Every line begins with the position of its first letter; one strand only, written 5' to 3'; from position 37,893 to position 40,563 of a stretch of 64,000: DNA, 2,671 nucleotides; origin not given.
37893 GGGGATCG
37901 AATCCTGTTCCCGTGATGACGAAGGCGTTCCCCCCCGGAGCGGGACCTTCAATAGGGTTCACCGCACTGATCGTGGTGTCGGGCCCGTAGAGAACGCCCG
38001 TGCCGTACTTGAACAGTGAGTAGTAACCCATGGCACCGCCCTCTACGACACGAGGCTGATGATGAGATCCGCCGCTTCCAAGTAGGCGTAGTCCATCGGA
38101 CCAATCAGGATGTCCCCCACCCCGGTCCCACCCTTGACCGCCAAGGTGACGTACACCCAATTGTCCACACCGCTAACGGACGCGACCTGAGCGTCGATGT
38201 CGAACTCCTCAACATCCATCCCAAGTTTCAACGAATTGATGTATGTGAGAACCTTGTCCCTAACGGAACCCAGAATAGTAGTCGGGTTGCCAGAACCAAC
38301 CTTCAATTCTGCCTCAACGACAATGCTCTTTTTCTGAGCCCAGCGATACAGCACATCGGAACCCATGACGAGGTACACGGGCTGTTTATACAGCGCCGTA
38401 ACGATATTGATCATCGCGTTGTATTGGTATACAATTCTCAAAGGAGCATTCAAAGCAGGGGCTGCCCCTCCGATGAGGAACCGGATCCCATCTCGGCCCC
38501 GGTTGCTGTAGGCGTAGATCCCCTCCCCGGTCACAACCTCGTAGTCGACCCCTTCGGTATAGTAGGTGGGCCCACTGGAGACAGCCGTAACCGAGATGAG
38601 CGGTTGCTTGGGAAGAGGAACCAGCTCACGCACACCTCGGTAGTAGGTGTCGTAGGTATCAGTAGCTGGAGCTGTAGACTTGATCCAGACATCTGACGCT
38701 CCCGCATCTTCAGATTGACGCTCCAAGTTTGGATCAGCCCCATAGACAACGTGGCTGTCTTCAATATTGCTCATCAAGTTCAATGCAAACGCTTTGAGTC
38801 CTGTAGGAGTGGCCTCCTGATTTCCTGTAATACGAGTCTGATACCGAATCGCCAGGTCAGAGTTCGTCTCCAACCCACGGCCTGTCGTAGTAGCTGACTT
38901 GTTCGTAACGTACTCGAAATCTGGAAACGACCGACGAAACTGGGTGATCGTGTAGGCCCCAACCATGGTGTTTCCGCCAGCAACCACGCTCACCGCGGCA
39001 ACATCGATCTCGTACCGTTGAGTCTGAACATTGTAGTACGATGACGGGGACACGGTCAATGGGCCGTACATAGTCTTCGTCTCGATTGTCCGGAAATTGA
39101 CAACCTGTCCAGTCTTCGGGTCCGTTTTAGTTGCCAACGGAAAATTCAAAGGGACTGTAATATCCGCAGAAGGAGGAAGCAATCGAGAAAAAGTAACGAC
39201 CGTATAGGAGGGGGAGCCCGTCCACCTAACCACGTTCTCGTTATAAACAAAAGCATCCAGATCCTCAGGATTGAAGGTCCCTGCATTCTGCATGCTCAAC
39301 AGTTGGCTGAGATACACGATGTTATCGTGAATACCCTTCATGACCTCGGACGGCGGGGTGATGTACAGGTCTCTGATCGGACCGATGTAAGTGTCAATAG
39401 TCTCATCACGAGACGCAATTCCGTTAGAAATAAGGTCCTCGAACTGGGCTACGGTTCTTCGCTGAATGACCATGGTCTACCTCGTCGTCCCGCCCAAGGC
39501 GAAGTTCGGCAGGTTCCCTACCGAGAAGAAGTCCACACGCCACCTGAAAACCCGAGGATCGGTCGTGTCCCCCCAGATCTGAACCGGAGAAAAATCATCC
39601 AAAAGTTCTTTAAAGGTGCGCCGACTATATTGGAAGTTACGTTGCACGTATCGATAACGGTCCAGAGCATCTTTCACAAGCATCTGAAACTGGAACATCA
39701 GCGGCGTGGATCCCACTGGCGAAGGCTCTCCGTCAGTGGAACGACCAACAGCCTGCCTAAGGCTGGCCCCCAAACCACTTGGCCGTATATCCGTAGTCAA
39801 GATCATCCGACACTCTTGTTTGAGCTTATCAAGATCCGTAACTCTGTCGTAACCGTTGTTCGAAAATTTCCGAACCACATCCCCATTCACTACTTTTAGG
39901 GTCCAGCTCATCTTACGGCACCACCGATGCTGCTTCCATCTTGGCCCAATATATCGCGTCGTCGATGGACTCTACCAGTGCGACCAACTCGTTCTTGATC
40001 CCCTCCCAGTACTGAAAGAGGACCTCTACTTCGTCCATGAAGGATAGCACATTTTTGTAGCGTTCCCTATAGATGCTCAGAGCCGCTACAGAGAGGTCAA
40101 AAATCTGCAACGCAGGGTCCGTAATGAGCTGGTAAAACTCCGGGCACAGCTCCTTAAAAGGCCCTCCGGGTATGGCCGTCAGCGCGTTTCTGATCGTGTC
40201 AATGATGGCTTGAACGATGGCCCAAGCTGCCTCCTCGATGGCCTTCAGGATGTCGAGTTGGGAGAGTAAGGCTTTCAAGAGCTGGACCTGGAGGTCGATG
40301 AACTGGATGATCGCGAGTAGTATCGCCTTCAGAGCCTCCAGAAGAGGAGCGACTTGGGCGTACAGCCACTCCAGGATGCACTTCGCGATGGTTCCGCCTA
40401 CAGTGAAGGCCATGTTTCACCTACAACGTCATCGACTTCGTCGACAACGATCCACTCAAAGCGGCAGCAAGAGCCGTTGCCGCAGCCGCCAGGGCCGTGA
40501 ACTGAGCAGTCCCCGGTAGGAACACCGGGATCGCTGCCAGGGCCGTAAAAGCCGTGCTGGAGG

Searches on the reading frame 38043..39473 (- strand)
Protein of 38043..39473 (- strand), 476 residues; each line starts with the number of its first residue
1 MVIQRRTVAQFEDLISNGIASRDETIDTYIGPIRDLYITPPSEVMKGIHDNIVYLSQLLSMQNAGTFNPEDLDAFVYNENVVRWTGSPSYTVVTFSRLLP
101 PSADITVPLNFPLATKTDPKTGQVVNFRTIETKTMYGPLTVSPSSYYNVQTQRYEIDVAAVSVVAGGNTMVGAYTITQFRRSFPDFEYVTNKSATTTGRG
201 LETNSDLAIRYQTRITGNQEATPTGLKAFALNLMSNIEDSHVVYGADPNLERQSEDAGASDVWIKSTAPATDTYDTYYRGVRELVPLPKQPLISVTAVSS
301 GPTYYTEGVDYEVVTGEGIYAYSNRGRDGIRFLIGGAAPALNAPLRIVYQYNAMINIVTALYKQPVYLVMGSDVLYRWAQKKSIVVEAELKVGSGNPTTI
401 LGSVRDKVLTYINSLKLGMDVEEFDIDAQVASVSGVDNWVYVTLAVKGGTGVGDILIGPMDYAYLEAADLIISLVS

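Call 11: search_protein_families(library=pfam, proteins=[window:38043-39473:-], max_evalue=0.01)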
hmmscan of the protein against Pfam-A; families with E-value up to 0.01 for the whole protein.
window:38043-39473:- (476 aa): 1 family
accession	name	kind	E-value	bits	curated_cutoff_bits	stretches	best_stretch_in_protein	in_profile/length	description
PF04865.19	Baseplate_J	-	0.0014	18.4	21.1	1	70-219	3-130/255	Baseplate J-like protein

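Call 77: search_protein_families(library=phrogs, proteins=[window:38043-39473:-], max_evalue=0.01)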
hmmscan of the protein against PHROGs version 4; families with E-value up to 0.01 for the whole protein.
window:38043-39473:- (476 aa): 1 family
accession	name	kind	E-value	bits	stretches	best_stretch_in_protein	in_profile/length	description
phrog_6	-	tail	2.7e-17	63.6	1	54-473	116-406/548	baseplate wedge subunit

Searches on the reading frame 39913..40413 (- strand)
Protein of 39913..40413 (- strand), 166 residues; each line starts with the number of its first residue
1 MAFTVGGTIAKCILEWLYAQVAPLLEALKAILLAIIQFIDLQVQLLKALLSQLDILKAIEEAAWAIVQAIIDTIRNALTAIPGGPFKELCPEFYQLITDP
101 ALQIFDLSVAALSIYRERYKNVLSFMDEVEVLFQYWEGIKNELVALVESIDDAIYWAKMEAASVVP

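Call 11: search_protein_families(library=pfam, proteins=[window:39913-40413:-], max_evalue=0.01)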
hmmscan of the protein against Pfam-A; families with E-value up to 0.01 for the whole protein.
window:39913-40413:- (166 aa): 0 families

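Call 48: search_protein_families(library=ncbifam, proteins=[window:39913-40413:-], max_evalue=0.1)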
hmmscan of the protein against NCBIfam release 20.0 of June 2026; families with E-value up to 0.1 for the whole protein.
window:39913-40413:- (166 aa): 0 families

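Call 77: search_protein_families(library=phrogs, proteins=[window:39913-40413:-], max_evalue=0.01)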
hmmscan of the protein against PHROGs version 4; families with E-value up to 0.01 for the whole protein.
window:39913-40413:- (166 aa): 2 families
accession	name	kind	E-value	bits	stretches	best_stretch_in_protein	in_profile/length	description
phrog_4200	-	tail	0.0027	17.3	1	15-150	345-546/732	tail length tape measure protein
phrog_305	-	tail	0.006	16.2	1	15-150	448-573/1001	tail length tape measure protein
